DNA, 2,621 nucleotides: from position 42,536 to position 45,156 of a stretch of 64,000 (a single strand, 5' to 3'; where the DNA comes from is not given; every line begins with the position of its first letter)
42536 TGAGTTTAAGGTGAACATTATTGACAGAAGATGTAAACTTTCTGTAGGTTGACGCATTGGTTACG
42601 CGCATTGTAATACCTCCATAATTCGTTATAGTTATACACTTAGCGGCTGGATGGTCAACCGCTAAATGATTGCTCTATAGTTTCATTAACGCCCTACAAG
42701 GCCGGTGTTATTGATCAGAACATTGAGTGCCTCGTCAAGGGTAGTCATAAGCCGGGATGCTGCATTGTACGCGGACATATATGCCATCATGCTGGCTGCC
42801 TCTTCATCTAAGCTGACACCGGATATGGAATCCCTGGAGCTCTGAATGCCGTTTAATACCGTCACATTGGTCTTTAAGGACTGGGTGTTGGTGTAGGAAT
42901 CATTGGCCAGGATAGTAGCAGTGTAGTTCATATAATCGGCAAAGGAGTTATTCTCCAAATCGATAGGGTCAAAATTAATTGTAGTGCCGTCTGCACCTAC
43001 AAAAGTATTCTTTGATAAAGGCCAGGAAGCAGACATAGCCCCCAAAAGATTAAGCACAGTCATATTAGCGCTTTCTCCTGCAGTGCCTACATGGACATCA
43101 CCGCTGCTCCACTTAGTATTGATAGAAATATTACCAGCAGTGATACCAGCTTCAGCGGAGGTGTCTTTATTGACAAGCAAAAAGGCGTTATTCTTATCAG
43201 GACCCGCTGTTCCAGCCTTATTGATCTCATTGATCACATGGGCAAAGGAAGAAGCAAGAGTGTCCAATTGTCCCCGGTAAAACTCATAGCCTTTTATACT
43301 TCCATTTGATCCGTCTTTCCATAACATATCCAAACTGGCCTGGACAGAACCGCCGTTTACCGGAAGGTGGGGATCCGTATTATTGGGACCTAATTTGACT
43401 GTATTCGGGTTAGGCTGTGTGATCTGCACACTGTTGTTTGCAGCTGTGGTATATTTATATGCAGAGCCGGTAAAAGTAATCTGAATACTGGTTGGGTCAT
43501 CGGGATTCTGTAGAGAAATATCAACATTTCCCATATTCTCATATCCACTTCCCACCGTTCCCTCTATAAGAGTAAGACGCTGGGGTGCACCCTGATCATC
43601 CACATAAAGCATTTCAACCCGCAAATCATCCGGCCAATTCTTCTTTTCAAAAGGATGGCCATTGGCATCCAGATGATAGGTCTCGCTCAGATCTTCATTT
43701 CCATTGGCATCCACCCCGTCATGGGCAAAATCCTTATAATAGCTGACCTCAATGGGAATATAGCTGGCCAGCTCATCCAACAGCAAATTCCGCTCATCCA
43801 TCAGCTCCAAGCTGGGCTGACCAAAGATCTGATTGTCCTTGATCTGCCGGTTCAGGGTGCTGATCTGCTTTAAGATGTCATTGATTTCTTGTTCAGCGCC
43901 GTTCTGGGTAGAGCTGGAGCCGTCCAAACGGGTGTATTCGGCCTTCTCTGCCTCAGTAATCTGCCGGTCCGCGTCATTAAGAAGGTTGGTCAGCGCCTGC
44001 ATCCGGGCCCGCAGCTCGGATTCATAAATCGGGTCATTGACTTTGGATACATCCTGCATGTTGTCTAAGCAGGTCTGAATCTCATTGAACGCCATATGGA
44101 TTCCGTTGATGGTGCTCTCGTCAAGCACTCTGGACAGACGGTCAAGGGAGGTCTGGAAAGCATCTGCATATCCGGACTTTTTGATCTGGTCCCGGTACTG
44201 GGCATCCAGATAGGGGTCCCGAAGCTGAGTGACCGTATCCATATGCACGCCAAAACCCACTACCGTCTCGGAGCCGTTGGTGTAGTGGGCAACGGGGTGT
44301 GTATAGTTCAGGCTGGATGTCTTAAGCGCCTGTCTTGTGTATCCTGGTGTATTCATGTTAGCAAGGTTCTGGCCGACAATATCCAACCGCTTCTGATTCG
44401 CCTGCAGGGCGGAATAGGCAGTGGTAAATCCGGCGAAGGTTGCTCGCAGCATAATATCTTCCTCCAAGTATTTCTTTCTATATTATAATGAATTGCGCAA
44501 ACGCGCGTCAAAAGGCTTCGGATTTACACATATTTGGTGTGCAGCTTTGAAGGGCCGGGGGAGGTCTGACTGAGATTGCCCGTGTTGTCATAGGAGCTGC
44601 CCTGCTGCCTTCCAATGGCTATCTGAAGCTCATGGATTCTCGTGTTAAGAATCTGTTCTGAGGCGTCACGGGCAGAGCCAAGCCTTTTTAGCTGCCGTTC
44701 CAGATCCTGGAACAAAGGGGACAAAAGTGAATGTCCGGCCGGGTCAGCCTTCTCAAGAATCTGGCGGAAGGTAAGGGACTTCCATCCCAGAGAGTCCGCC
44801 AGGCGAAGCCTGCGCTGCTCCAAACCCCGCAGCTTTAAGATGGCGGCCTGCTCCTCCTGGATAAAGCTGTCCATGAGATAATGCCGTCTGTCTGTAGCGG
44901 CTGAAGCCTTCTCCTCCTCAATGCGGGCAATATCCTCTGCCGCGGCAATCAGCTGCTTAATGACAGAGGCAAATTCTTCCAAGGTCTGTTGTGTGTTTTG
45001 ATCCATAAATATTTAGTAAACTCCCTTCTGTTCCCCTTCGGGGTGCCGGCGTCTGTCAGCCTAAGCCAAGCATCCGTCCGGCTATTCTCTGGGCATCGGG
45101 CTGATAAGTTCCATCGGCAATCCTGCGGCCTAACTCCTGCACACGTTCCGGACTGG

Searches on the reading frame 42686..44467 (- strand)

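Call 8: search_protein_families(library=pfam, proteins=[window:42686-44467:-], max_evalue=0.0001)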
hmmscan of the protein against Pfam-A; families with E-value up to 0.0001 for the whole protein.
window:42686-44467:- (593 aa): 3 families
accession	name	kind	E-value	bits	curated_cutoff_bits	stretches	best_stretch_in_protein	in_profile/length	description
PF22638.1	FlgK_D1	-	4.2e-16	59.7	28.6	1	113-245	6-128/233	Flagellar hook-associated protein FlgK helical domain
PF00460.25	Flg_bb_rod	-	3.4e-10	40.1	20.7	1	16-44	3-31/31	Flagella basal body rod protein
PF06429.18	Flg_bbr_C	-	4.7e-07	29.6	23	1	547-586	6-45/46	Flagellar basal body rod FlgEFG protein C-terminal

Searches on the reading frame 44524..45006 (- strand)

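Call 8: search_protein_families(library=pfam, proteins=[window:44524-45006:-], max_evalue=0.0001)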
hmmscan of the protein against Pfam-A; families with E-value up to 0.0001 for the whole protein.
window:44524-45006:- (160 aa): 1 family
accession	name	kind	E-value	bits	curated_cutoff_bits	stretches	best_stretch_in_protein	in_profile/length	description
PF05130.17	FlgN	-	4.4e-05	24.4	30.5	1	8-129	2-124/147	FlgN protein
